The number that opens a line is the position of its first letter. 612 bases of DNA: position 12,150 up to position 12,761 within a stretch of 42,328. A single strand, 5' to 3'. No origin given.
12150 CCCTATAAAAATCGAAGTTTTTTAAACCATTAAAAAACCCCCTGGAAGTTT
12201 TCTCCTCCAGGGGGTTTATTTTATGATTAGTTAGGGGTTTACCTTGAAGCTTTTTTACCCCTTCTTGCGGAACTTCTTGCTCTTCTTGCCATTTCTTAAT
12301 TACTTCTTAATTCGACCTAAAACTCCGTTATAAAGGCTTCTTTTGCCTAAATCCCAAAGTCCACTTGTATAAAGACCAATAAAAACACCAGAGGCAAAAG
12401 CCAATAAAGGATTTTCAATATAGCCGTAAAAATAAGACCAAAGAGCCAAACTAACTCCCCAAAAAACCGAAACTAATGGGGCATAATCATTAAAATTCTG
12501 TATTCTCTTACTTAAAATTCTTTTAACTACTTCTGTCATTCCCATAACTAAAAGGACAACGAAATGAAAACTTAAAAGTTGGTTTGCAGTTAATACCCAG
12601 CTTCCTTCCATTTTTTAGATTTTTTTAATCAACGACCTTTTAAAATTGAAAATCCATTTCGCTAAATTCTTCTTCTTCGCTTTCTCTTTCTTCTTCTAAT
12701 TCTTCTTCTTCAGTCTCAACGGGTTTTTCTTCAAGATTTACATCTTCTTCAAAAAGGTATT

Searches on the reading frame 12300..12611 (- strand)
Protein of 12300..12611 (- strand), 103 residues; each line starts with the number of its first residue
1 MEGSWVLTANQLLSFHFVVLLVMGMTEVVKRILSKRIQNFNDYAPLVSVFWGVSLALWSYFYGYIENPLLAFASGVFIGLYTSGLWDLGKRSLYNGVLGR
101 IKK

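Call 29: search_protein_families(library=phrogs, proteins=[window:12300-12611:-], max_evalue=0.001)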
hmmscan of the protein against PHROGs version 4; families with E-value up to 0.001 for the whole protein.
window:12300-12611:- (103 aa): 1 family
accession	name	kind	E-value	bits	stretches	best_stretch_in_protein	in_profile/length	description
phrog_1299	-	lysis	2.3e-08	34.7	1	17-91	12-82/100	holin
